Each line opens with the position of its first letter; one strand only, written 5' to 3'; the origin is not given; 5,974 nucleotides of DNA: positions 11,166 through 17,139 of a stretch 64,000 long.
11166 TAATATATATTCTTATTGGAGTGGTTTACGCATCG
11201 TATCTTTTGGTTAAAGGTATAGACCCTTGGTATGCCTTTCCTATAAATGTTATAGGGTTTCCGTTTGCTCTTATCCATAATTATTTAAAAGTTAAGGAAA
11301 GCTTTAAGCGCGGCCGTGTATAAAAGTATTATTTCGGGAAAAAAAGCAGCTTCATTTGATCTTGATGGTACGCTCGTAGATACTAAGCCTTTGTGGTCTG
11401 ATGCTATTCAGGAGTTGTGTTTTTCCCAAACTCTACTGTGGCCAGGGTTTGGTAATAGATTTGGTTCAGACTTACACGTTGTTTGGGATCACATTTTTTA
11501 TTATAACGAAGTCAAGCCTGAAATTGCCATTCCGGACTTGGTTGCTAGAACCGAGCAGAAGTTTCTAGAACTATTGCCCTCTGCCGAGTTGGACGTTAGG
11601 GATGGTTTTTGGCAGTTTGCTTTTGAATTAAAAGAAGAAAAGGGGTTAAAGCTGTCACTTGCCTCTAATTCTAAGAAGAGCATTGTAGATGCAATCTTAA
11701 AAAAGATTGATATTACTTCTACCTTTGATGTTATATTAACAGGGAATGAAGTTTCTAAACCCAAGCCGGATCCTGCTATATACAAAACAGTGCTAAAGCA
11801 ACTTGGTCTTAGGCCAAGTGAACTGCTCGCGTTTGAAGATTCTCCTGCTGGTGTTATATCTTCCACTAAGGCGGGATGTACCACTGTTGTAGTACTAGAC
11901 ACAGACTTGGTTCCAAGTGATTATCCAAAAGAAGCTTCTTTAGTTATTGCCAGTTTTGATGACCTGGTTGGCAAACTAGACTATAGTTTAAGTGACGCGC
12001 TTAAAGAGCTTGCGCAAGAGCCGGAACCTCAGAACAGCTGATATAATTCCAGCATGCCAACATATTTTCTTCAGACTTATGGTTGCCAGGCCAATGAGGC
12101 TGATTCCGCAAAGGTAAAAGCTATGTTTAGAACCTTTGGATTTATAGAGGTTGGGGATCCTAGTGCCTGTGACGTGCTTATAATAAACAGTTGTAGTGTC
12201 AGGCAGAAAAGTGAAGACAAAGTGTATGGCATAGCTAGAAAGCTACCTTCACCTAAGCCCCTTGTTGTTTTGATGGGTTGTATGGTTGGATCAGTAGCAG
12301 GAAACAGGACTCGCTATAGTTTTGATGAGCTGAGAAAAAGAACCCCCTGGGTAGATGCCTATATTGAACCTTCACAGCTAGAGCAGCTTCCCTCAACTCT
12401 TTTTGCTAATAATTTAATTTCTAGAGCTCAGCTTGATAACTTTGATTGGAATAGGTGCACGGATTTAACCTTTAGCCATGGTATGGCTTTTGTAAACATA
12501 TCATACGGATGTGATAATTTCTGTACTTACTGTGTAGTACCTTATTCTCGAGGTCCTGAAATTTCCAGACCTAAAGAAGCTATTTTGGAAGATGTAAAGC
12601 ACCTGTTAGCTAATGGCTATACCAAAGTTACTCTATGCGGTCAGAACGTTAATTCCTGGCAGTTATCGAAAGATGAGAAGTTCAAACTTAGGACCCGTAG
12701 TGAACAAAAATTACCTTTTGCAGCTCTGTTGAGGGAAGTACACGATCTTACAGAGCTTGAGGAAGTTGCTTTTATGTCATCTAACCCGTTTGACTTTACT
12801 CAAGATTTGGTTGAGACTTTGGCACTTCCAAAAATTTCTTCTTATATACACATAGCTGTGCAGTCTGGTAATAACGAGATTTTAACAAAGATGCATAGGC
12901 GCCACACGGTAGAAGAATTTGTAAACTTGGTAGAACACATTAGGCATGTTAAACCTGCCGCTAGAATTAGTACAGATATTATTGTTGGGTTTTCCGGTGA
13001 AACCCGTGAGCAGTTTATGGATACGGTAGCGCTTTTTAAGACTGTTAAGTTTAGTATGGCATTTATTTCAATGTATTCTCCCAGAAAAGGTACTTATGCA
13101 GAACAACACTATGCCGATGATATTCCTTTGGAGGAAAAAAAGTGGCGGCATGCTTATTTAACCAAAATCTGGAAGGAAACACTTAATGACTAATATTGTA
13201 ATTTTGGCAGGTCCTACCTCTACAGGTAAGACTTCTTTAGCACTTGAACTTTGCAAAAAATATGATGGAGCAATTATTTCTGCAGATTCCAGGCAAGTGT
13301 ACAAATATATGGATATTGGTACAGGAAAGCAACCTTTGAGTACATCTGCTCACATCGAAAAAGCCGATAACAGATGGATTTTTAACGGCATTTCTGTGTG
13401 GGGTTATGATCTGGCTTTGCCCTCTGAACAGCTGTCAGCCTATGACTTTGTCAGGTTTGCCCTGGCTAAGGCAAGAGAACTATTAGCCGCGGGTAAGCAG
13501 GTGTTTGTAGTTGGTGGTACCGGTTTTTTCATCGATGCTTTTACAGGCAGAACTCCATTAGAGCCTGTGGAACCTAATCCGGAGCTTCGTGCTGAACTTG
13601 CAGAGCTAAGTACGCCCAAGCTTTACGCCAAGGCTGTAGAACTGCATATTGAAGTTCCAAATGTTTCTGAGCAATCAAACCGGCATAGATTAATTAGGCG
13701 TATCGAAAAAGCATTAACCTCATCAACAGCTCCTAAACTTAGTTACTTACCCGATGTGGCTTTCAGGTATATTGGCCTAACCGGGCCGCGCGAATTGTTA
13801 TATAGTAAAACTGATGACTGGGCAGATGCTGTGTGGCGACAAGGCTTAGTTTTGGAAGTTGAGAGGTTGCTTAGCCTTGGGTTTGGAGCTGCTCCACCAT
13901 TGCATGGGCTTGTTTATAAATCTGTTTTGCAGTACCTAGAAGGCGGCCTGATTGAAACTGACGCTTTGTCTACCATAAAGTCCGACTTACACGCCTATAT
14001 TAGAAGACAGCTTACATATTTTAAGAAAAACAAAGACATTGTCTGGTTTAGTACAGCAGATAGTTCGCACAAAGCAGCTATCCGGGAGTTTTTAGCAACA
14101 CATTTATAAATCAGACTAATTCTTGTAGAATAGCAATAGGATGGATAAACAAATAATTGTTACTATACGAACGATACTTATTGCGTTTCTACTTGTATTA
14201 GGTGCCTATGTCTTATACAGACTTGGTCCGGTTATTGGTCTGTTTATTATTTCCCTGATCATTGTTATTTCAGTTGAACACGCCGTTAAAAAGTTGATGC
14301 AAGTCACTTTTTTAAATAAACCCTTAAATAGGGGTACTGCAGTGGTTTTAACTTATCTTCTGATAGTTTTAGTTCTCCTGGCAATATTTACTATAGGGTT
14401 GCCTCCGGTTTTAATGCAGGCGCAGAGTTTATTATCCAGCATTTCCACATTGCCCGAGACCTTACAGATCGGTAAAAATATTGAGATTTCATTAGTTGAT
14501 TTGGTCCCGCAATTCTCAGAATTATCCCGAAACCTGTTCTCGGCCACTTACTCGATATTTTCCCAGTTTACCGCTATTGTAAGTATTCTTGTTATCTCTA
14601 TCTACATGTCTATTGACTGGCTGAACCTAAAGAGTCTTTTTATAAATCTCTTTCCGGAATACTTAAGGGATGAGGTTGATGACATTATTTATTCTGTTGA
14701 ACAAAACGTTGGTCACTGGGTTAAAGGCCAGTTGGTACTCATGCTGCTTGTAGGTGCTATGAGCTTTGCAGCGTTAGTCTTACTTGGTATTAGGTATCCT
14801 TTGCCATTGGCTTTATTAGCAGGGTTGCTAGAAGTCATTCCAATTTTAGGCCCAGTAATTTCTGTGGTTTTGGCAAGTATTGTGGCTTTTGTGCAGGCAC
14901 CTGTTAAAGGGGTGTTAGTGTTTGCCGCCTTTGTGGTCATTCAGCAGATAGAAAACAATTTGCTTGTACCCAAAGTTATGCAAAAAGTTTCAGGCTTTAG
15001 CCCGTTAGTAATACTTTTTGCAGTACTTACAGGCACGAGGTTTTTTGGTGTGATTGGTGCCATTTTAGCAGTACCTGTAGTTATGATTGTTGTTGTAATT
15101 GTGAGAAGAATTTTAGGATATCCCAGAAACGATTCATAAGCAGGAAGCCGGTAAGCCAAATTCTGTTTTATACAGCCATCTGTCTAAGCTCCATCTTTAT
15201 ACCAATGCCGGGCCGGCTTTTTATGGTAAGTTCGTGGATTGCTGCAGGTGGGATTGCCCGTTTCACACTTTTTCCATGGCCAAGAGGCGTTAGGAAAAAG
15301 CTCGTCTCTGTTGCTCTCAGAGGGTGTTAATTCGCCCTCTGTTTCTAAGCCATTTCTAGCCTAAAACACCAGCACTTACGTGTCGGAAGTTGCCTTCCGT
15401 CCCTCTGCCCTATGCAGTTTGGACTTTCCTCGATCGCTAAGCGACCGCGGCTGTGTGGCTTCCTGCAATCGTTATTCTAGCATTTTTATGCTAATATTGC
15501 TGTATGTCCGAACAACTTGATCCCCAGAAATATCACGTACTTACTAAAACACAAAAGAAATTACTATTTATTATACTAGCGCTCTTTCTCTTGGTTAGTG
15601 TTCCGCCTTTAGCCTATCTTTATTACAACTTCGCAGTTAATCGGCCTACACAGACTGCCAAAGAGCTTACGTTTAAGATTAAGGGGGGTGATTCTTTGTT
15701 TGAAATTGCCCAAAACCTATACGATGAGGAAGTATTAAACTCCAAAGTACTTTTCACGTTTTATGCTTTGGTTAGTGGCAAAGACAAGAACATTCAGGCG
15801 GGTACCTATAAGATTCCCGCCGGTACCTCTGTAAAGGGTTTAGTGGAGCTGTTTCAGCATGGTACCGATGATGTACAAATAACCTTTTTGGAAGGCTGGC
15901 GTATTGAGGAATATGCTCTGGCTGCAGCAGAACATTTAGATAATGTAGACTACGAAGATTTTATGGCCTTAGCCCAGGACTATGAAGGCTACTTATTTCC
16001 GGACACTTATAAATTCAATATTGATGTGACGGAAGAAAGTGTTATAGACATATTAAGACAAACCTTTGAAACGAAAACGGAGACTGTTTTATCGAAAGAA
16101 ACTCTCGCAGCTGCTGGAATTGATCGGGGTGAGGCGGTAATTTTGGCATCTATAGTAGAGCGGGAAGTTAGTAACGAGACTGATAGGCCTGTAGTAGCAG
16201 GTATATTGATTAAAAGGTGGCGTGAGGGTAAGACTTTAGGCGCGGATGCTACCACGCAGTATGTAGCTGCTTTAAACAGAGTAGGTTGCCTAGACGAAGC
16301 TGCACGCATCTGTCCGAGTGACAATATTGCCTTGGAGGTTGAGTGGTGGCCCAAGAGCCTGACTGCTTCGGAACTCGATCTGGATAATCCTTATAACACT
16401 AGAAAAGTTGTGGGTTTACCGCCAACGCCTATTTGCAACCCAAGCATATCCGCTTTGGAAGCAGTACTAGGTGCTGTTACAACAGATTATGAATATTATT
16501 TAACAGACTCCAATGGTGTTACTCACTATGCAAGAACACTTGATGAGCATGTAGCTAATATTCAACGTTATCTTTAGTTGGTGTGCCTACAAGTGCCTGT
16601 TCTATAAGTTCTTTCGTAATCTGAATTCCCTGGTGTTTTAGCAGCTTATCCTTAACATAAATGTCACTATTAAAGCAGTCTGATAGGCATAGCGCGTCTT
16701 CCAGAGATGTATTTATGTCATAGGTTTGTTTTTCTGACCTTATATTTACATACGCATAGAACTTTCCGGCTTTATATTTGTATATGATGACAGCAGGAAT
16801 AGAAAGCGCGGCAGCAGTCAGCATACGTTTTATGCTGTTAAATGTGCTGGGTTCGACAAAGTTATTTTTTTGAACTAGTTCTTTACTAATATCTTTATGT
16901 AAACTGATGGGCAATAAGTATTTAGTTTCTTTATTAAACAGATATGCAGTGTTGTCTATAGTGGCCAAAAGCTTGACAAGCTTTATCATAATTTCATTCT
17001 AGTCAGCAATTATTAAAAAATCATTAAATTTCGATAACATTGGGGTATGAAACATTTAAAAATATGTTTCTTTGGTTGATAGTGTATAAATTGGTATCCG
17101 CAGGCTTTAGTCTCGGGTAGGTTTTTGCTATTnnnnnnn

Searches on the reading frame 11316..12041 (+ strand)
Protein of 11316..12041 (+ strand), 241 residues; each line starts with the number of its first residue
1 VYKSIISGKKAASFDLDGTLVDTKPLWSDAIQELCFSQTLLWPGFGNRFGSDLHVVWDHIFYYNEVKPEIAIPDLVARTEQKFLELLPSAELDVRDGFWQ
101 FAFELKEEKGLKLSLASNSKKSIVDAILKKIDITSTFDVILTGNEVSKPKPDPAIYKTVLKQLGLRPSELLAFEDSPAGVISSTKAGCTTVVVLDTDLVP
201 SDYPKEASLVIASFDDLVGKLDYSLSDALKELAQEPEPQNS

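Call 19: search_protein_families(library=pfam, proteins=[window:11316-12041:+], max_evalue=0.001)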
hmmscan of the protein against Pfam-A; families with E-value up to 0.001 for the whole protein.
window:11316-12041:+ (241 aa): 3 families
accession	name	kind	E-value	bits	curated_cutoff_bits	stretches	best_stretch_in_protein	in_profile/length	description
PF13419.12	HAD_2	-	1.4e-27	97.4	23.8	1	14-193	3-178/178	Haloacid dehalogenase-like hydrolase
PF00702.32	Hydrolase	-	2.2e-23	84.1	26.4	1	10-186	2-190/191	haloacid dehalogenase-like hydrolase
PF12710.13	HAD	-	0.00015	22.7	27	1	14-144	3-142/189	haloacid dehalogenase-like hydrolase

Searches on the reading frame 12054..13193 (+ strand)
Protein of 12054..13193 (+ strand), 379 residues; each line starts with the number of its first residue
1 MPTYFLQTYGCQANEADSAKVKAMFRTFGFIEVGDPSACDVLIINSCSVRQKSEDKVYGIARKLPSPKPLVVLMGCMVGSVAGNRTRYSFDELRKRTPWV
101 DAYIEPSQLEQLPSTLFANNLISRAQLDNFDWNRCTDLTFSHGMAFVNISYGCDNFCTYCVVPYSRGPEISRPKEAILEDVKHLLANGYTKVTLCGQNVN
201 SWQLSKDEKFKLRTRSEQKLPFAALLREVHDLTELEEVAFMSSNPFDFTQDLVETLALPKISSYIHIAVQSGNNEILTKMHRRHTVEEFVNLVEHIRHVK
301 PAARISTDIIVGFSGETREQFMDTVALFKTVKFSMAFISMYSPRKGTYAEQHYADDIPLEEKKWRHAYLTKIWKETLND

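Call 19: search_protein_families(library=pfam, proteins=[window:12054-13193:+], max_evalue=0.001)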
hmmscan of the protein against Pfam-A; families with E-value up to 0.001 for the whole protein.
window:12054-13193:+ (379 aa): 2 families
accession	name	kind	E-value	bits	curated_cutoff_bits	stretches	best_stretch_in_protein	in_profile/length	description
PF04055.27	Radical_SAM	-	3.6e-23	83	29.5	1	147-327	1-165/166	Radical SAM superfamily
PF00919.26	UPF0004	-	7e-17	61.7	27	1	4-79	2-80/98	Uncharacterized protein family UPF0004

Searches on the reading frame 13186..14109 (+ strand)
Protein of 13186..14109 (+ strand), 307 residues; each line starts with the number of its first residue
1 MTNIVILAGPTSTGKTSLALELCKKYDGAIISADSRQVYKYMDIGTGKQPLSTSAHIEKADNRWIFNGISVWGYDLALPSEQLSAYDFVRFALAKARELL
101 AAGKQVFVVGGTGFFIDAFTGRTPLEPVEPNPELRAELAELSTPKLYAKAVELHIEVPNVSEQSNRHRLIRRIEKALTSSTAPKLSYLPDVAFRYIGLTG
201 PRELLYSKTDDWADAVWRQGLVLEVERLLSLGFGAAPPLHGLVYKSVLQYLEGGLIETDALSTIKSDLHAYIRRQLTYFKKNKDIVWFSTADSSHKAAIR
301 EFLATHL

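Call 19: search_protein_families(library=pfam, proteins=[window:13186-14109:+], max_evalue=0.001)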
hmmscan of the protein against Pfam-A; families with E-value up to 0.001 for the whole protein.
window:13186-14109:+ (307 aa): 2 families
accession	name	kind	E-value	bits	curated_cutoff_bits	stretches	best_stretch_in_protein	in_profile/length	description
PF01715.23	IPPT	-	8.2e-35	121.1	23.6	1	37-281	1-242/243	IPP transferase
PF01745.22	IPT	-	6.1e-06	26.3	20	1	3-49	2-48/233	Isopentenyl transferase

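Call 73: find_encoding_contigs(protein=P0020, flank=10000, max_places=2)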
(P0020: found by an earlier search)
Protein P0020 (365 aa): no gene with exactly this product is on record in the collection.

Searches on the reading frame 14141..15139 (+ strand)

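Call 20: search_protein_families(library=pfam, proteins=[window:14141-15139:+], max_evalue=0.001)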
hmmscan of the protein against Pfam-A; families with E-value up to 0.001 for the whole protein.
window:14141-15139:+ (332 aa): 1 family
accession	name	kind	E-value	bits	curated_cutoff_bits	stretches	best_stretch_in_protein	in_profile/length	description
PF01594.21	AI-2E_transport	-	3.4e-49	168.2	34.3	1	12-323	4-325/327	AI-2E family transporter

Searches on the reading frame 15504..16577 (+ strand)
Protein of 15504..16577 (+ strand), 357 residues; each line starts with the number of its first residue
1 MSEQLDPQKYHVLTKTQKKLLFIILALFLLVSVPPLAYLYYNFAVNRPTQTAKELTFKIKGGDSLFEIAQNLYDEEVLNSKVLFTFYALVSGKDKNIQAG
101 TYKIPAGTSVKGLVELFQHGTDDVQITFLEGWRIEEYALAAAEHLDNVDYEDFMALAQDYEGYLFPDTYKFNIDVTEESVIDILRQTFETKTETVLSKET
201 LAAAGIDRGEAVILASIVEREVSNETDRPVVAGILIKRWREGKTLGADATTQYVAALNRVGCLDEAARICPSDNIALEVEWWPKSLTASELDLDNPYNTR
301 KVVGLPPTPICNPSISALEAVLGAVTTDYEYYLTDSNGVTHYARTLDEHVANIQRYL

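Call 20: search_protein_families(library=pfam, proteins=[window:15504-16577:+], max_evalue=0.001)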
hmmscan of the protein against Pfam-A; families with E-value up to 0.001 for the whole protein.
window:15504-16577:+ (357 aa): 1 family
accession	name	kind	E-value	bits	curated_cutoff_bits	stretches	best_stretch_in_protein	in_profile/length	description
PF02618.21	YceG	-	6.3e-68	229.7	32.4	1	57-355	1-275/275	YceG-like family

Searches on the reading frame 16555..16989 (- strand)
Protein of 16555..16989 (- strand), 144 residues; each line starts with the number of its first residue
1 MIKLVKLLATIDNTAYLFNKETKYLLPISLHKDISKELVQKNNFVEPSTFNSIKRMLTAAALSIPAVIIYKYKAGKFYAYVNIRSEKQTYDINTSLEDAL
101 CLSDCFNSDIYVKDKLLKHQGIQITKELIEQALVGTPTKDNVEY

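Call 20: search_protein_families(library=pfam, proteins=[window:16555-16989:-], max_evalue=0.001)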
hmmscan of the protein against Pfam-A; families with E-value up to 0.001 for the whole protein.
window:16555-16989:- (144 aa): 1 family
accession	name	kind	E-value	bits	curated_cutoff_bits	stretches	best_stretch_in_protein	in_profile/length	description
PF02577.19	BFN_dom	-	7e-10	39.2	27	1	21-124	7-111/112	Bifunctional nuclease domain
